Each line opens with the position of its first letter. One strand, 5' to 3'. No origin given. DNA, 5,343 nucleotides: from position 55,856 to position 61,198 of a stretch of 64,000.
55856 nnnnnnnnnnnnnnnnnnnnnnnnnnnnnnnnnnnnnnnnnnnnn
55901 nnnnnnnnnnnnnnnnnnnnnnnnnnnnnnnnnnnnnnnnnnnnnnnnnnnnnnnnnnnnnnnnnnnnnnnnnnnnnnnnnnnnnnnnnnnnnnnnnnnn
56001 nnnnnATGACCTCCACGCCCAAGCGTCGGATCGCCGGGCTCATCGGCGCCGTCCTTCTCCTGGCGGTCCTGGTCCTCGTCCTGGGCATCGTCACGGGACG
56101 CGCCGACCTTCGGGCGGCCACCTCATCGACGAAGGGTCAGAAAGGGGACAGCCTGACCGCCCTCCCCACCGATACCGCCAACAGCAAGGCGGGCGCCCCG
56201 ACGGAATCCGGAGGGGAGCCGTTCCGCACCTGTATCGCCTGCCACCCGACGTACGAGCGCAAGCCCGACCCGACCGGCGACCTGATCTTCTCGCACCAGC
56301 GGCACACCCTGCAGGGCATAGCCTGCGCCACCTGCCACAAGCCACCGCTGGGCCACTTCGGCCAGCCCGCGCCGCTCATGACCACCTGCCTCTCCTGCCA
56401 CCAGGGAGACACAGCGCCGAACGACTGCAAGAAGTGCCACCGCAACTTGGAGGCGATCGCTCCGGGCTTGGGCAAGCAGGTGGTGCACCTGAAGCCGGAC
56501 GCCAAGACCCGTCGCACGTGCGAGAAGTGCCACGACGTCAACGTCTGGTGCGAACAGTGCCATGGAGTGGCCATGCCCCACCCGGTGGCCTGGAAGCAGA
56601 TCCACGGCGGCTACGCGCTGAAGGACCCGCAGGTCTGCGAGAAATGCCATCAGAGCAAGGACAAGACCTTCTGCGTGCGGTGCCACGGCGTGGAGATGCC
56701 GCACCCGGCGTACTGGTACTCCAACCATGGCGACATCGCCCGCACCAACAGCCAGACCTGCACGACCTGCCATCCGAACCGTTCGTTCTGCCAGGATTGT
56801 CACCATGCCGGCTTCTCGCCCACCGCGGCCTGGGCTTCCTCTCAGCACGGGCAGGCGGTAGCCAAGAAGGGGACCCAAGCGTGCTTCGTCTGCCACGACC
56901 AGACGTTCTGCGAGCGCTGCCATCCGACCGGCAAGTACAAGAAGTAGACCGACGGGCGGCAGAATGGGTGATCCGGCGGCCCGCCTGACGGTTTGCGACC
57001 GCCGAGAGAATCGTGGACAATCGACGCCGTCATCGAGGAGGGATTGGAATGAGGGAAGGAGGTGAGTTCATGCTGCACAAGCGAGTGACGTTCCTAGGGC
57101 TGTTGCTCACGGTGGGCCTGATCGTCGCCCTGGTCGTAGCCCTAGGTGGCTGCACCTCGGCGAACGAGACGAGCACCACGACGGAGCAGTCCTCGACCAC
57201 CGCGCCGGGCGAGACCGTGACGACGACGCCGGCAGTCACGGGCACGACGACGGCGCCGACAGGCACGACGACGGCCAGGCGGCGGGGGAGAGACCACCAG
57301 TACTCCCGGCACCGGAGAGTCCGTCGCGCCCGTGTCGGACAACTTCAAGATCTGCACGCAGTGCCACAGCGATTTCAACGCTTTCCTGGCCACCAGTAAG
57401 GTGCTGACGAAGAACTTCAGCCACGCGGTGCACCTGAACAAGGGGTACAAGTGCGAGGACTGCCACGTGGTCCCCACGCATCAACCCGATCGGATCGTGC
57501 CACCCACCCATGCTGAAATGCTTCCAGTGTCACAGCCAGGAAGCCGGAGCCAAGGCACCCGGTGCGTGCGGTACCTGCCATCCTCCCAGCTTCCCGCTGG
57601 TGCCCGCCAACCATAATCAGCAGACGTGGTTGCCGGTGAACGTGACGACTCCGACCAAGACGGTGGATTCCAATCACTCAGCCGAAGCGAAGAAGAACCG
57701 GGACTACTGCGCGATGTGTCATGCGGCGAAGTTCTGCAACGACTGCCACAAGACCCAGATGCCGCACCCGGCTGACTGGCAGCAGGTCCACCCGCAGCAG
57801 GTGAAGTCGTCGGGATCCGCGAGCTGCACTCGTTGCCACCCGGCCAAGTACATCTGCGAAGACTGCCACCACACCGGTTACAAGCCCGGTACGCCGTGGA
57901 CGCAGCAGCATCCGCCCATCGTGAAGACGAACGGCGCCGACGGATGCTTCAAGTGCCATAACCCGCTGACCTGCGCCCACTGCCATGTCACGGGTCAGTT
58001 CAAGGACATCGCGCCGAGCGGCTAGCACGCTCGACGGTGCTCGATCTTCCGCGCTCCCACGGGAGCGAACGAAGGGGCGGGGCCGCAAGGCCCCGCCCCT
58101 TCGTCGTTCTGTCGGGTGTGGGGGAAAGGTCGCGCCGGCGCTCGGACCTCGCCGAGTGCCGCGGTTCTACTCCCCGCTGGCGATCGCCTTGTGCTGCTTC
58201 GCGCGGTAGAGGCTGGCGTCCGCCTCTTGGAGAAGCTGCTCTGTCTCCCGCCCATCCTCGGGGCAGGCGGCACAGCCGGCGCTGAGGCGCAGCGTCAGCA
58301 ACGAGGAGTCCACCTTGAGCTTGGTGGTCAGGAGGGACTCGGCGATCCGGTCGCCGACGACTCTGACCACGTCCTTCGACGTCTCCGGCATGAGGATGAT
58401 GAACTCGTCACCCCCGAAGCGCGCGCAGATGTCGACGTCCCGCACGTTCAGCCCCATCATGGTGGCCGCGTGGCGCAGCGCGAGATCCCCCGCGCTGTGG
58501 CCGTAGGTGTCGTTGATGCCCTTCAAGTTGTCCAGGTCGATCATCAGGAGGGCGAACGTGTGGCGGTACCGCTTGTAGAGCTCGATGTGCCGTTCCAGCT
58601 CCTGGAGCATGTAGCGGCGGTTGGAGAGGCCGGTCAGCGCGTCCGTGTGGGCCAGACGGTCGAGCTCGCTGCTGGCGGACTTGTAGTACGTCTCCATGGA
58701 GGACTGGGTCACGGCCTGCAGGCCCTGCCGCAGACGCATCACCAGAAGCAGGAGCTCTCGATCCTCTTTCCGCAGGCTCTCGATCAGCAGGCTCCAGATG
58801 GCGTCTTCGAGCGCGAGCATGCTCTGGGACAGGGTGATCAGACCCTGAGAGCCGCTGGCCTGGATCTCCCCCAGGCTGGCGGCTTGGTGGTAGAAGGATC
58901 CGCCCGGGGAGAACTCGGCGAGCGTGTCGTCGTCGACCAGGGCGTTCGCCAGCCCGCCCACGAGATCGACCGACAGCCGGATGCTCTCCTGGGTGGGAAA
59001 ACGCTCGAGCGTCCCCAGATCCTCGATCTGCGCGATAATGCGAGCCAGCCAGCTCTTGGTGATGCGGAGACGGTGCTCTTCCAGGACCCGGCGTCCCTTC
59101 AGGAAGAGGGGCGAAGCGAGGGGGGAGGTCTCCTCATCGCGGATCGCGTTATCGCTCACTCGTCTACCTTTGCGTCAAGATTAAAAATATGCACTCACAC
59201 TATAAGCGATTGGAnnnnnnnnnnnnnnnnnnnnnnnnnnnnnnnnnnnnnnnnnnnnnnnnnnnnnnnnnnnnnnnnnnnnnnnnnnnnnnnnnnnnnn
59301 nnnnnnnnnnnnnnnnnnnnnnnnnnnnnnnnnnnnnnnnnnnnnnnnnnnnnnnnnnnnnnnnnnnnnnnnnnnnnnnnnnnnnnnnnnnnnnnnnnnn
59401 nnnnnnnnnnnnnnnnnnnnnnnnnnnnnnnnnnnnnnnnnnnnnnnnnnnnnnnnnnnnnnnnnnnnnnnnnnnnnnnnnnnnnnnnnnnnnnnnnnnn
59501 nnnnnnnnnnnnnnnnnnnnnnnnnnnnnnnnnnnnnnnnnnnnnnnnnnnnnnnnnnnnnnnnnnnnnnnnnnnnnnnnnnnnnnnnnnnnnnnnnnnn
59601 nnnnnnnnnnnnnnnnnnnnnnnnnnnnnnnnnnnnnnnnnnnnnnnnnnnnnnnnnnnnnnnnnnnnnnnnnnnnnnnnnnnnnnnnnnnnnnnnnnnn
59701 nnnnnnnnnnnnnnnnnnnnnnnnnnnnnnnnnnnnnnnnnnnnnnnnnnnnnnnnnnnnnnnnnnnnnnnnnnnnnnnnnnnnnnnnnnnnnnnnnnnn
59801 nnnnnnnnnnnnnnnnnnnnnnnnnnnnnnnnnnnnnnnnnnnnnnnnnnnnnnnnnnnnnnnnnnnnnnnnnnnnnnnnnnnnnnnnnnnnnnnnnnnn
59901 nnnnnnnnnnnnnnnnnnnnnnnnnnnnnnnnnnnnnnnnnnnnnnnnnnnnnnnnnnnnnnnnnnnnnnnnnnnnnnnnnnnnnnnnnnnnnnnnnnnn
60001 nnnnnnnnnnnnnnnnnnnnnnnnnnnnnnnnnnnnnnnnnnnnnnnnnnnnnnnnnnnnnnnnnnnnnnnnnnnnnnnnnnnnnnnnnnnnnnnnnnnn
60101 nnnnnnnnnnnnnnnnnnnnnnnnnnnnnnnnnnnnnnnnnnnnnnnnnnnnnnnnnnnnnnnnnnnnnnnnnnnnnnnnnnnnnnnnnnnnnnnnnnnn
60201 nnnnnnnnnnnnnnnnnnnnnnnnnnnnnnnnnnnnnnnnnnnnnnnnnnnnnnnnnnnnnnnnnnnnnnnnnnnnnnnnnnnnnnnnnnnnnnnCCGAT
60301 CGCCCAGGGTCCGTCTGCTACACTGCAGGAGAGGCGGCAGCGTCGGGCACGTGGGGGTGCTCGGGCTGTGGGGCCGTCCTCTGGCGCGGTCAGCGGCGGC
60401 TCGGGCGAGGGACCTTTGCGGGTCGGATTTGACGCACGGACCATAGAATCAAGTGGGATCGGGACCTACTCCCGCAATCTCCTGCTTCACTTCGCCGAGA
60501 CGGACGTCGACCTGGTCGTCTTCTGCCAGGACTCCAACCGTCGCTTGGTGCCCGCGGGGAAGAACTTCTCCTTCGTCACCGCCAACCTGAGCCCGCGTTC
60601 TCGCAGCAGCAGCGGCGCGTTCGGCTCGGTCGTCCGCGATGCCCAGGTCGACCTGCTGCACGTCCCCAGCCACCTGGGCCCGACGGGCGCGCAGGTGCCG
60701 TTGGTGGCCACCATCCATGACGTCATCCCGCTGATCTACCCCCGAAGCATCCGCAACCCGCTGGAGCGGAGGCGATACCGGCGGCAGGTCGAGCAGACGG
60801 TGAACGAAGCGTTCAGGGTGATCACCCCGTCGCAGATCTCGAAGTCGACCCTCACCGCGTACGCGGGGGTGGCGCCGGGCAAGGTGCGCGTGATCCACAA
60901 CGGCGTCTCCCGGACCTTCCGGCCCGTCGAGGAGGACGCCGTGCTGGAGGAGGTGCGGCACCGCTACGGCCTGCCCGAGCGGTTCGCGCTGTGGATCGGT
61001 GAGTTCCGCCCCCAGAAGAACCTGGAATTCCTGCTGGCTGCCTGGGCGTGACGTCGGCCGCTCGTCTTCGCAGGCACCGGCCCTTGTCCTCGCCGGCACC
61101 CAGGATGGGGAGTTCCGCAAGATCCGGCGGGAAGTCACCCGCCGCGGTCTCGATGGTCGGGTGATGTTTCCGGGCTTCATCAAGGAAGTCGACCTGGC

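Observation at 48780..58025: Ten-gene multihaem cytochrome operon (8 c-type, 2 b-type, 77 haem c motifs): candidate membrane-to-surface electron conduit in a monoderm-type genome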

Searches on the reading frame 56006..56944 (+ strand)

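Call 5: search_protein_families(library=pfam, proteins=[window:56006-56944:+], max_evalue=0.01)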
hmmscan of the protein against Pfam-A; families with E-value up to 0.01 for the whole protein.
window:56006-56944:+ (313 aa): 5 families
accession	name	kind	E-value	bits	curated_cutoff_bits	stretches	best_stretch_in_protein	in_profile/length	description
PF14522.11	Cytochrome_C7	-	1.5e-10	41.2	24.8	1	94-176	2-66/67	Cytochrome c7 and related cytochrome c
PF14537.11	Cytochrom_c3_2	-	4.1e-06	27.6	25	1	72-133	25-79/79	Cytochrome c3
PF22113.1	Mtrc-MtrF_II-IV_dom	-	2.1e-05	24.5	30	0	73-113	120-165/176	Outer membrane cytochrome MtrC/MtrF-like, domains II/IV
PF09699.15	Paired_CXXCH_1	-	0.0015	18.6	20.6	0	262-299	9-38/41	Doubled CXXCH motif (Paired_CXXCH_1)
PF13435.11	Cytochrome_C554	-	0.0032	18.8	20.8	1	60-111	35-83/84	Cytochrome c554 and c-prime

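Call 6: search_protein_families(library=ncbifam, proteins=[window:56006-56944:+], max_evalue=0.01)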
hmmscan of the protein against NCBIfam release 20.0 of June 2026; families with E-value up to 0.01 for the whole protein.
window:56006-56944:+ (313 aa): 4 families
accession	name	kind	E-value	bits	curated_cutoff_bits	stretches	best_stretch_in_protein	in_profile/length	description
NF038038.1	cytoc_DsrJ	equivalog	1.8e-05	25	100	0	124-148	89-111/121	sulfate reduction electron transfer complex DsrMKJOP subunit DsrJ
NF041198.1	UshA_like_PCGU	equivalog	0.00035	19.3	275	1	75-136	444-512/519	UshA-like (seleno)protein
TIGR03508.1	decahem_SO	subfamily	0.0023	17.5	192.2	0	74-134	71-126/258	DmsE family decaheme c-type cytochrome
TIGR03507.1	decahem_SO1788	subfamily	0.0034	15.9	209.3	1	91-137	148-193/672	OmcA/MtrC family decaheme c-type cytochrome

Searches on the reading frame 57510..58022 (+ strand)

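Call 5: search_protein_families(library=pfam, proteins=[window:57510-58022:+], max_evalue=0.01)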
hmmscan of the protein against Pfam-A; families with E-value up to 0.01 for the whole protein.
window:57510-58022:+ (171 aa): 4 families
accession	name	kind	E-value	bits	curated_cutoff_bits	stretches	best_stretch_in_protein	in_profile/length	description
PF14522.11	Cytochrome_C7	-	0.00011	22.4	24.8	0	3-24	43-66/67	Cytochrome c7 and related cytochrome c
PF09699.15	Paired_CXXCH_1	-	0.0011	19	20.6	1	116-152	9-38/41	Doubled CXXCH motif (Paired_CXXCH_1)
PF22113.1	Mtrc-MtrF_II-IV_dom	-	0.0019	18.2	30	0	3-165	8-169/176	Outer membrane cytochrome MtrC/MtrF-like, domains II/IV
PF13435.11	Cytochrome_C554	-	0.0099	17.2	20.8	0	19-110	1-83/84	Cytochrome c554 and c-prime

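Call 6: search_protein_families(library=ncbifam, proteins=[window:57510-58022:+], max_evalue=0.01)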
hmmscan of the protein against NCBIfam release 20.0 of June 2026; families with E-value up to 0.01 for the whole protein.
window:57510-58022:+ (171 aa): 0 families

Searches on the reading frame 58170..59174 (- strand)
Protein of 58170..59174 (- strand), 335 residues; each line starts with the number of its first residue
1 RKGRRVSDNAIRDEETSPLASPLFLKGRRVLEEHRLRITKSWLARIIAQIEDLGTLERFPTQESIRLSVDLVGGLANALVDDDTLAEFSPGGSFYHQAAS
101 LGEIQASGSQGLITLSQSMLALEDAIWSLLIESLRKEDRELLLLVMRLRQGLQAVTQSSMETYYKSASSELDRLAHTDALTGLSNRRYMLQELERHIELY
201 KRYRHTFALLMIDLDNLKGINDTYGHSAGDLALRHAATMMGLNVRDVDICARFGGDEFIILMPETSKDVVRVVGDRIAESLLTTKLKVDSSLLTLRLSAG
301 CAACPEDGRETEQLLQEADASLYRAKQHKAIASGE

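Call 8: search_protein_families(library=pfam, proteins=[window:58170-59174:-], max_evalue=0.001)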
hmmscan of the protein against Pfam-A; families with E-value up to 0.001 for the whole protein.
window:58170-59174:- (335 aa): 1 family
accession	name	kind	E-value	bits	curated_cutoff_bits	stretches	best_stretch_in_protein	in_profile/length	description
PF00990.26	GGDEF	-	1.2e-42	145.8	23.8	1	175-329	1-158/161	Diguanylate cyclase, GGDEF domain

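Call 67: search_protein_families(library=ncbifam, proteins=[window:58170-59174:-], max_evalue=0.0001)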
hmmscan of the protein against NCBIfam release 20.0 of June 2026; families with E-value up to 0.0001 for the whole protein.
window:58170-59174:- (335 aa): 22 families
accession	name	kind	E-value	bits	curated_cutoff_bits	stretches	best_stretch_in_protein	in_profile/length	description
TIGR00254.1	GGDEF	domain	1.2e-48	165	37.4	1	171-329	1-160/168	diguanylate cyclase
NF038266.1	diguan_SiaD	equivalog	1.7e-44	152.1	290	1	165-328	84-247/252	biofilm regulation diguanylate cyclase SiaD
NF007135.0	PRK09581.1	equivalog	1e-38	133.3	474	1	173-328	290-447/457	PleD family two-component system response regulator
NF007423.1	PRK09966.1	equivalog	4.1e-38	131.3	325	1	164-326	228-390/390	diguanylate cyclase DgcN/YfiN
NF007380.0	PRK09894.1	equivalog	9.1e-35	120.4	256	1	173-327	127-278/296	diguanylate cyclase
NF047654.1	DiguCycDgcRLepto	equivalog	1.9e-34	118.9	500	1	165-328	123-288/295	diguanylate cyclase DgcR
NF051473.1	DigCycDgcsShew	equivalog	5.3e-31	108.1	400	1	169-327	129-282/291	diguanylate cyclase DgcS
NF041606.1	dguan_cyc_DgcA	equivalog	5.3e-31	107.8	370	1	171-328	174-331/340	diguanylate cyclase DgcA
NF045675.1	PhdiestaseDibA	equivalog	1.2e-30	106.5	980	1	164-328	192-356/623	phosphodiesterase DibA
NF007298.0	PRK09776.1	equivalog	3.2e-30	104.8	1135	1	169-327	678-836/1111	diguanylate cyclase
NF011955.1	PRK15426.1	equivalog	5.8e-29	100.7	408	1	169-328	392-553/564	cellulose biosynthesis regulator diguanylate cyclase DgcQ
NF007474.0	PRK10060.1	equivalog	7.7e-29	100.4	782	1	165-328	227-387/663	cyclic di-GMP phosphodiesterase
NF040885.1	diguan_DgcJ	equivalog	1.1e-26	93.7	500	1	171-330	337-490/493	diguanylate cyclase DgcJ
NF007599.0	PRK10245.1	equivalog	2.8e-25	88.6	402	1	169-327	204-361/371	diguanylate cyclase AdrA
NF053781.1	cdiGMPphdstlr2612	equivalog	1.6e-24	85.7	1600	1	161-330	826-996/1268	Tlr1612 family c-di-GMP phosphodiesterase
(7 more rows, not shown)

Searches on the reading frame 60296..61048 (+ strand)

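Call 8: search_protein_families(library=pfam, proteins=[window:60296-61048:+], max_evalue=0.001)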
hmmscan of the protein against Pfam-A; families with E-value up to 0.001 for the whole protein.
window:60296-61048:+ (251 aa): 2 families
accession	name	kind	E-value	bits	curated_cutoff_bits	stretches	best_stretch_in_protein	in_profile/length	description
PF13439.12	Glyco_transf_4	-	5.7e-20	72.5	28.5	1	53-205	2-167/170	Glycosyltransferase Family 4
PF13579.12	Glyco_trans_4_4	-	7.2e-13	49.6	29.7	1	53-203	1-158/158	Glycosyl transferase 4-like domain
